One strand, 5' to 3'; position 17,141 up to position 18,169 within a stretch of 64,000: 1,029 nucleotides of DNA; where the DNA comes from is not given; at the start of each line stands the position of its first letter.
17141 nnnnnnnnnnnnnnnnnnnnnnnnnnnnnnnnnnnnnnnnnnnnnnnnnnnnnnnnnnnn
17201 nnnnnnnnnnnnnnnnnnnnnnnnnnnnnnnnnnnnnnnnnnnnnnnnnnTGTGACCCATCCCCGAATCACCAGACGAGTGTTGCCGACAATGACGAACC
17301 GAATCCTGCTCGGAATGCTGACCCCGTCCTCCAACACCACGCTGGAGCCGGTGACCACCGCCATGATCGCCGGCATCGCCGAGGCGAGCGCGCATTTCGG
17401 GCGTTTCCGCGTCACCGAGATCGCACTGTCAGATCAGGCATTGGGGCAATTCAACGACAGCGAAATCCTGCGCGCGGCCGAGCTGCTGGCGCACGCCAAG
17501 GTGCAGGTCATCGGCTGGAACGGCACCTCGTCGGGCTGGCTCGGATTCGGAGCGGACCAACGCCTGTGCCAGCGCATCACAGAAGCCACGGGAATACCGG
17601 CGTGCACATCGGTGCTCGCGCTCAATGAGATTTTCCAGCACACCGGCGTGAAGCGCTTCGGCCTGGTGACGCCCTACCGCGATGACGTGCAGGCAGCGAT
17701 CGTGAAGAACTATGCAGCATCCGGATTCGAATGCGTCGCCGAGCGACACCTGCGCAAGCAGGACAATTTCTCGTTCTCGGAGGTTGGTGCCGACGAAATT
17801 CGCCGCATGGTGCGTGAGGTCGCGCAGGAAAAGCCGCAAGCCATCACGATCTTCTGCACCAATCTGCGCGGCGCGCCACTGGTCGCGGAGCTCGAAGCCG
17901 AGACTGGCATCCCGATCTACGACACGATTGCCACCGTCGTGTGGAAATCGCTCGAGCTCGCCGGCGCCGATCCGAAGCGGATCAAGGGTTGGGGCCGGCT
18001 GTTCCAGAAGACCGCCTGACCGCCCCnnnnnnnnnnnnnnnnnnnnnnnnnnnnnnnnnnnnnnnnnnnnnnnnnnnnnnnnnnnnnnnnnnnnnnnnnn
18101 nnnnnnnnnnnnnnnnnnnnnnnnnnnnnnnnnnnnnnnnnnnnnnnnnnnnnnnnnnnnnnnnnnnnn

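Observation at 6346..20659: Tandemly duplicated modules of TRAP transporter, racemase-fold enzyme and ring amidohydrolase/deaminase inside a ureide-type island: candidate undescribed N-heterocycle catabolic system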

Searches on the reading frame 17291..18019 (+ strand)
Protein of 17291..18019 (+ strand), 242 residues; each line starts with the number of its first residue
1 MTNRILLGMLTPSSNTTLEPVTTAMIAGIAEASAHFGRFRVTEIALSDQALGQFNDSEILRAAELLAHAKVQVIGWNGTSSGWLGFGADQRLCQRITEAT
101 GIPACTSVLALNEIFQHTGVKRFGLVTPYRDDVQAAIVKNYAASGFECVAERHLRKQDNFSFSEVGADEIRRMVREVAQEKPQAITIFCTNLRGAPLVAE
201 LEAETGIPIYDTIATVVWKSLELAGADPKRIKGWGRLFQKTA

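Call 4: search_protein_families(library=pfam, proteins=[window:17291-18019:+])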
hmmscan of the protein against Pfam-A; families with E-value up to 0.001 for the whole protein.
window:17291-18019:+ (242 aa): 2 families
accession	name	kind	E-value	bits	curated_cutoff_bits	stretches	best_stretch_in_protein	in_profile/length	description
PF17645.6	Amdase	-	1.2e-22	81.1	25.9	1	57-238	45-228/228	Arylmalonate decarboxylase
PF01177.27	Asp_Glu_race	-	3.5e-09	37.2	31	1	50-218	47-209/211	Asp/Glu/Hydantoin racemase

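Call 5: search_protein_families(library=ncbifam, proteins=[window:17291-18019:+], max_evalue=0.00001)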
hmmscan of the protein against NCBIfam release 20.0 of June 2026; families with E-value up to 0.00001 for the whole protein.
window:17291-18019:+ (242 aa): 2 families
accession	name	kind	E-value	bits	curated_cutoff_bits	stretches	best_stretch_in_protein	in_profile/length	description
NF052327.1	arylmal_decarb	equivalog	3.5e-20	72.6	225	1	59-239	49-231/231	arylmalonate decarboxylase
TIGR02990.1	ectoine_eutA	equivalog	3.2e-19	69.4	318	1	60-239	61-238/239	ectoine utilization protein EutA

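Call 12: find_homologous_proteins(query=window:17291-18019:+, max_evalue=1e-10)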
Query window:17291-18019:+ (242 aa): 7778 proteins with E <= 1e-10 among 8000 candidates; the best 120 are listed.
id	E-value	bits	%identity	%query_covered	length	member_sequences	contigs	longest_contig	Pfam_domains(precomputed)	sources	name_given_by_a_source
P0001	4.9e-156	535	100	100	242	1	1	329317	PF01177.28,PF17645.7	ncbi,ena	-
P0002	7.6e-152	521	98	100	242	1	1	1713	PF01177.28,PF17645.7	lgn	-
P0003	2.1e-145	500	95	99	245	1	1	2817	PF01177.28,PF17645.7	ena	-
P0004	5.3e-145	499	94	100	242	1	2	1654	PF01177.28,PF17645.7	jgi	jgi:maleate isomerase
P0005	6.9e-144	495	92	100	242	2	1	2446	PF01177.28,PF17645.7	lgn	-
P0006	1.2e-141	488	92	99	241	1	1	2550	PF01177.28,PF17645.7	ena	-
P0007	1.9e-139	481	90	99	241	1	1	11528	PF01177.28,PF17645.7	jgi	jgi:maleate isomerase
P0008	6.2e-139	479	89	99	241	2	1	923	PF01177.28,PF17645.7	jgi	-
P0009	1.1e-138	478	90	100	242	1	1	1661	PF01177.28,PF17645.7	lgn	-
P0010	1.7e-138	478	90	99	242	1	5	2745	PF01177.28,PF17645.7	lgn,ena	-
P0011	2.6e-138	477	89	99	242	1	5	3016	PF01177.28,PF17645.7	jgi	-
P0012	3.4e-138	477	90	99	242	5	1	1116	PF01177.28,PF17645.7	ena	-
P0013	3.4e-138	477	89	100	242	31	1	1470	PF01177.28,PF17645.7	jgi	jgi:maleate isomerase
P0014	4.4e-138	476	90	99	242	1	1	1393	PF01177.28,PF17645.7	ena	-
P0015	6.9e-138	476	88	99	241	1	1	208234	PF01177.28,PF17645.7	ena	-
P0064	4.3e-133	460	86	100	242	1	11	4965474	PF01177.28,PF17645.7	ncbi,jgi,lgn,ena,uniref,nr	ncbi:Asp/Glu/hydantoin racemase [Herbaspirillum hiltneri N3]|uniref:Asp/Glu/hydantoin racemase n=1 T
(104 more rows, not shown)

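Call 13: find_encoding_contigs(protein=P0001, flank=10000, max_places=3)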
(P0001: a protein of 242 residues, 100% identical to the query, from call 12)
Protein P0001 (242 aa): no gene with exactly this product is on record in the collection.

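Call 14: find_encoding_contigs(protein=P0064, flank=10000, max_places=3)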
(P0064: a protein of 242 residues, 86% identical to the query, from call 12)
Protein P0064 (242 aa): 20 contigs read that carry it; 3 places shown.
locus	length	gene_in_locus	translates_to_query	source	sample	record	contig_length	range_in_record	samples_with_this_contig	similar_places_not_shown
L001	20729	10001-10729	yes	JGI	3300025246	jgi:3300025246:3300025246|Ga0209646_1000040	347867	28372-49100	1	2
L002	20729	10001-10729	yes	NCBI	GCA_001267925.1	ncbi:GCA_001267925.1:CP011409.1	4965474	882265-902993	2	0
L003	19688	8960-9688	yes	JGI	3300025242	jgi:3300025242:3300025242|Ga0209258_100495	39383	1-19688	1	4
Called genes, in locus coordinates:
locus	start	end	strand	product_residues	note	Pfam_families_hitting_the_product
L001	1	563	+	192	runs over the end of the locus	PF02669:KdpC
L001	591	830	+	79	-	-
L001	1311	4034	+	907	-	PF02702:KdpD, PF05231:MASE1 (weak), PF13493:DUF4118, PF13492:GAF_3, PF00512:HisKA, PF02518:HATPase_c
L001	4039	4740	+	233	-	PF00072:Response_reg, PF00486:Trans_reg_C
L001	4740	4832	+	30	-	-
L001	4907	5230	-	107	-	-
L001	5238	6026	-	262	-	PF09694:Gcw_chp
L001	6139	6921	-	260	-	PF00392:GntR, PF07729:FCD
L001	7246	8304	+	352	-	PF13379:NMT1_2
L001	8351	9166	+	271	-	PF00528:BPD_transp_1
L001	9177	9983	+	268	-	PF00005:ABC_tran, PF13304:AAA_21 (faint)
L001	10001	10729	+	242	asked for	PF01177:Asp_Glu_race, PF17645:Amdase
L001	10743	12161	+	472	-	PF07969:Amidohydro_3 (weak), PF01979:Amidohydro_1, PF07969:Amidohydro_3 (weak)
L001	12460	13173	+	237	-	PF27733:UCP029691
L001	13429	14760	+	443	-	PF01595:CNNM, PF00571:CBS (faint), PF03471:CorC_HlyC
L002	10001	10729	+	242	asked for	PF01177:Asp_Glu_race, PF17645:Amdase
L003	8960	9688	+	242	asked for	PF01177:Asp_Glu_race, PF17645:Amdase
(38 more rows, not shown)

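Call 15: search_solved_structures(query=window:17291-18019:+, max_evalue=0.01, show_alignments=3)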
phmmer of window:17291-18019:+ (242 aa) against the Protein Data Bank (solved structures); distinct sequences matched with E-value up to 0.01: 11.
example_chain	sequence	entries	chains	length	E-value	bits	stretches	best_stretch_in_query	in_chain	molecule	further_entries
2vlb_A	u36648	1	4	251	1.9e-10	43.9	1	69-240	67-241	ARYLMALONATE DECARBOXYLASE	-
3dg9_A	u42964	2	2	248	1.9e-10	43.9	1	69-240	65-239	Arylmalonate decarboxylase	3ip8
3dtv_A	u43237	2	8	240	2.2e-10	43.7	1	69-240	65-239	Arylmalonate decarboxylase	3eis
2xec_A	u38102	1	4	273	3.5e-10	43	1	7-239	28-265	PUTATIVE MALEATE ISOMERASE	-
2xed_A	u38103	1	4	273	6.3e-10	42.2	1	7-239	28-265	PUTATIVE MALEATE ISOMERASE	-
4fq7_A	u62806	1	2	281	6.4e-10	42.2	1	5-238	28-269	Maleate cis-trans isomerase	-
3ixm_A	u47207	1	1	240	1.5e-09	41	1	83-240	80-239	Arylmalonate decarboxylase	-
4fq5_B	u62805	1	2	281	4.8e-09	39.3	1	5-238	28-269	Maleate cis-trans isomerase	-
3ixl_A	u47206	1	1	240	2.4e-08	37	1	83-240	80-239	Arylmalonate decarboxylase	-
4ix1_A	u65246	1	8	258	2.1e-07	34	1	61-238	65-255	hypothetical protein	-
2dgd_A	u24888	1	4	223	0.0083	18.9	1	110-222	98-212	223aa long hypothetical arylmalonate decarboxylase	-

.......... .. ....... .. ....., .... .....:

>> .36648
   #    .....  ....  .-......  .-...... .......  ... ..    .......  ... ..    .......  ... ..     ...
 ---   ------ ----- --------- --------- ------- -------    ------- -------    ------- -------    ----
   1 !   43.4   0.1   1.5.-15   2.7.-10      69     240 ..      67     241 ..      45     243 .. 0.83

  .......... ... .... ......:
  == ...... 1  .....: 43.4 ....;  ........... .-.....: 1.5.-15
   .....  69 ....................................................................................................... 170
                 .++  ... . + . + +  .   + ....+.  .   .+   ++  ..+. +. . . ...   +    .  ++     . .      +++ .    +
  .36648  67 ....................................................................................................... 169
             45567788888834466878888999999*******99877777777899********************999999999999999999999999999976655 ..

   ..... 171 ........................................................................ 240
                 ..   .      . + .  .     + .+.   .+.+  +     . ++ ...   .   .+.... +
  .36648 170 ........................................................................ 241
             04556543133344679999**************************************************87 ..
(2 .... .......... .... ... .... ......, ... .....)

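Call 55: search_solved_structures(query=window:17291-18019:+, max_evalue=1e-8, show_alignments=5)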
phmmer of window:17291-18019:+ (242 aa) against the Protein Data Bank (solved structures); distinct sequences matched with E-value up to 1e-8: 8.
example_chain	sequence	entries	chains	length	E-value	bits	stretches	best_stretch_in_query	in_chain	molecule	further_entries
2vlb_A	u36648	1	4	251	1.9e-10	43.9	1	69-240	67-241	ARYLMALONATE DECARBOXYLASE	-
3dg9_A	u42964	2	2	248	1.9e-10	43.9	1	69-240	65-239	Arylmalonate decarboxylase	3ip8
3dtv_A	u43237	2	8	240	2.2e-10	43.7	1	69-240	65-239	Arylmalonate decarboxylase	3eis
2xec_A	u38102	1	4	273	3.5e-10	43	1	7-239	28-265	PUTATIVE MALEATE ISOMERASE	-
2xed_A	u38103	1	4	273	6.3e-10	42.2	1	7-239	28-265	PUTATIVE MALEATE ISOMERASE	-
4fq7_A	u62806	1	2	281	6.4e-10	42.2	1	5-238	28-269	Maleate cis-trans isomerase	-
3ixm_A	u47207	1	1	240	1.5e-09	41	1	83-240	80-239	Arylmalonate decarboxylase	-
4fq5_B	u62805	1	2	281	4.8e-09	39.3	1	5-238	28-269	Maleate cis-trans isomerase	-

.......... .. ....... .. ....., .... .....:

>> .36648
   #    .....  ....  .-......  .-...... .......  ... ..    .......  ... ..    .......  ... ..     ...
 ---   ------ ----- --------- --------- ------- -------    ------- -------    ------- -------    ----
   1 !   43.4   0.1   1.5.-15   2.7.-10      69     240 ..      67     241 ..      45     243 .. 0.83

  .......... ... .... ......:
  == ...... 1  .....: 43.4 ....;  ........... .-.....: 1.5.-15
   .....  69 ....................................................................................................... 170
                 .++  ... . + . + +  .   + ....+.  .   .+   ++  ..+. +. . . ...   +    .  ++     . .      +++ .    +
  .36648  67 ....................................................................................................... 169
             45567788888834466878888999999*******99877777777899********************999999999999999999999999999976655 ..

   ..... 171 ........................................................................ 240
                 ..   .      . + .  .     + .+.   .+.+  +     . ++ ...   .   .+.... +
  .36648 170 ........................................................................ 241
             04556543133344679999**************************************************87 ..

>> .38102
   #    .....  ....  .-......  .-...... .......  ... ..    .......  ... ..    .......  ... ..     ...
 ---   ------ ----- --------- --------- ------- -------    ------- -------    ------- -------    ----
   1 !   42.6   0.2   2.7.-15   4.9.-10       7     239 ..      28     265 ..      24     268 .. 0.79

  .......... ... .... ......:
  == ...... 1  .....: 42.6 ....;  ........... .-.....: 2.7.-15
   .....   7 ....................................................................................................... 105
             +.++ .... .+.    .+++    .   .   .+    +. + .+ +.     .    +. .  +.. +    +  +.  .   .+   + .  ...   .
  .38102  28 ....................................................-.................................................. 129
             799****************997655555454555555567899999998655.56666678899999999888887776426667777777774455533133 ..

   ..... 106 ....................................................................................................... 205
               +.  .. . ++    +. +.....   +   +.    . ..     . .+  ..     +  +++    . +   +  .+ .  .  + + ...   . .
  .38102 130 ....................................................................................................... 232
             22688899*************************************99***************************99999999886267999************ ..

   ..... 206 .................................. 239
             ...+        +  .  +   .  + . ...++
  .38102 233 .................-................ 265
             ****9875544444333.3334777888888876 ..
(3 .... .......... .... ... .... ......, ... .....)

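Call 81: find_related_loci(query=window:17291-18016:+, collection=metagenome_contigs, flank=8000)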
Query window:17291-18016:+ (242 aa) in metagenome_contigs; peptide patterns used: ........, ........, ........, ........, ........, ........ (x = any residue, [..] = any of these).
287 stretches matched a pattern; 47 encode a relative of the query (tblastn E <= 1e-3); 47 distinct loci.
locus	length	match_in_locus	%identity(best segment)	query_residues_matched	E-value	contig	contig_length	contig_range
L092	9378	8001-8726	91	1-242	3e-150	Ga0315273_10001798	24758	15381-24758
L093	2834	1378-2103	91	1-242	3e-157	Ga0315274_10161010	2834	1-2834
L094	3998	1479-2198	90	1-240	7e-152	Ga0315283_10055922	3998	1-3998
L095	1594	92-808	90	1-239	2e-160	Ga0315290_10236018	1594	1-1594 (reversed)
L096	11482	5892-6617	88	1-242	3e-145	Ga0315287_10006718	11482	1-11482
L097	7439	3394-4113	88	3-242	7e-145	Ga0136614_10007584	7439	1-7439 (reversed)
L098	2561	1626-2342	89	1-239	1e-152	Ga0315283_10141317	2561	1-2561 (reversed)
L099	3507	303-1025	88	2-242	4e-149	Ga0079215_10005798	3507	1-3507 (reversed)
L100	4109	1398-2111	87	3-240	5e-147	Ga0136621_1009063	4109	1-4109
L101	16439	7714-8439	88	1-242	2e-143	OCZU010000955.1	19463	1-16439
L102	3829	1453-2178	86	1-242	3e-146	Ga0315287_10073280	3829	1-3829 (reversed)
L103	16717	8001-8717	86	1-239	5e-141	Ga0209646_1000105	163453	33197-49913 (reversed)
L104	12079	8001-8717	86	1-239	1e-139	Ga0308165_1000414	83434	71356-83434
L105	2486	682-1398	85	1-239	1e-147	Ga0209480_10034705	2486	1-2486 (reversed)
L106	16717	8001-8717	85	1-239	1e-139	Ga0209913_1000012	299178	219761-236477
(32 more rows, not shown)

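Call 97: predict_structure(alignment_id=A2)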
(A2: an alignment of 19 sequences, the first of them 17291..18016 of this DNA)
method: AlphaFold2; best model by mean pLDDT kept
length: 242 residues; sequences in the alignment: 19
mean_pLDDT: 86.9   pTM: 0.87
mean pLDDT of the five models: 86.9, 86.6, 85.4, 84.3, 84.3
residues with pLDDT >= 90: 136; 70-90: 77; 50-70: 24; < 50: 5
segments of 3 or more residues with pLDDT < 50: 49-51
pLDDT, mean of each block of 10 residues (from residue 1): 85 81 90 91 56 73 95 85 83 95 95 93 92 89 95 80 83 97 89 81 95 93 92 85 47
secondary structure, 60 per line:
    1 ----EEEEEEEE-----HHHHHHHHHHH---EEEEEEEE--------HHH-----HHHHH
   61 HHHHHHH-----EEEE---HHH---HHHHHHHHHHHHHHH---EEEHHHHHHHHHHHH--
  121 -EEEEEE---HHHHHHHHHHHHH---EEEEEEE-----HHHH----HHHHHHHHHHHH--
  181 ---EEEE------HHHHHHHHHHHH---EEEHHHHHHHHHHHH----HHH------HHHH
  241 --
elements in order: E5-12 H18-28 E32-39 H56-67 E73-76 H86-100 E104-106 H107-118 E122-127 H131-143 E147-153 H159-162 H167-178 E184-187 H194-205 E209-211 H212-223 H237-240

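Call 99: fold_search(model_id=the predicted structure, library=pdb)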
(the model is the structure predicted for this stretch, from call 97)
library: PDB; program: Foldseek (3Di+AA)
matches with E <= 10: 1662; with E <= 0.001: 192
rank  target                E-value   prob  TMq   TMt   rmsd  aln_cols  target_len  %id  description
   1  2xec_C                1.7e-18  1.00  0.87  0.87   2.3       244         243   24  Nocardia farcinica maleate cis-trans isomerase bound to TRIS (released 2010-08-18)
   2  4fq5_A                1.9e-18  1.00  0.87  0.85   2.2       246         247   23  Crystal structure of the maleate isomerase Iso(C200A) from Pseudomonas putida S16 with maleate (released 2013-07-24)
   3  2xed_C                5.7e-18  1.00  0.88  0.87   2.4       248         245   24  Nocardia farcinica maleate cis-trans isomerase C194S mutant with a covalently bound succinylcysteine intermediate (released 2010-08-18)
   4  2xec_B                5.7e-18  1.00  0.87  0.86   2.6       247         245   24  Nocardia farcinica maleate cis-trans isomerase bound to TRIS (released 2010-08-18)
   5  4fq7_A                8.8e-18  1.00  0.88  0.86   2.2       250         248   23  Crystal structure of the maleate isomerase Iso from Pseudomonas putida S16 (released 2013-07-24)
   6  2xed_B                1.6e-17  1.00  0.88  0.86   2.7       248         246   22  Nocardia farcinica maleate cis-trans isomerase C194S mutant with a covalently bound succinylcysteine intermediate (released 2010-08-18)
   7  4fq5_B                2.2e-17  1.00  0.87  0.84   2.2       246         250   23  Crystal structure of the maleate isomerase Iso(C200A) from Pseudomonas putida S16 with maleate (released 2013-07-24)
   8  2xed_A                2.7e-17  1.00  0.88  0.84   2.6       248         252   22  Nocardia farcinica maleate cis-trans isomerase C194S mutant with a covalently bound succinylcysteine intermediate (released 2010-08-18)
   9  4ix1_E                2.0e-16  1.00  0.79  0.81   3.0       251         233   19  Crystal structure of hypothetical protein OPAG_01669 from Rhodococcus Opacus PD630, Target 016205 (released 2013-02-06)
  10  4ix1_C                2.4e-16  1.00  0.81  0.84   2.8       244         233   18  Crystal structure of hypothetical protein OPAG_01669 from Rhodococcus Opacus PD630, Target 016205 (released 2013-02-06)
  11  4ix1_F                3.0e-16  1.00  0.80  0.83   2.9       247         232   19  Crystal structure of hypothetical protein OPAG_01669 from Rhodococcus Opacus PD630, Target 016205 (released 2013-02-06)
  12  4ix1_A                3.2e-16  1.00  0.80  0.82   2.9       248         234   18  Crystal structure of hypothetical protein OPAG_01669 from Rhodococcus Opacus PD630, Target 016205 (released 2013-02-06)
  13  2xec_A                4.1e-16  1.00  0.87  0.86   2.3       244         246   24  Nocardia farcinica maleate cis-trans isomerase bound to TRIS (released 2010-08-18)
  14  2xec_D                4.7e-16  1.00  0.87  0.86   2.6       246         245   23  Nocardia farcinica maleate cis-trans isomerase bound to TRIS (released 2010-08-18)
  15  3dg9                  1.2e-15  1.00  0.85  0.88   2.4       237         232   22  Crystal Structure of Malonate Decarboxylase from Bordatella bronchiseptica (released 2008-08-05)
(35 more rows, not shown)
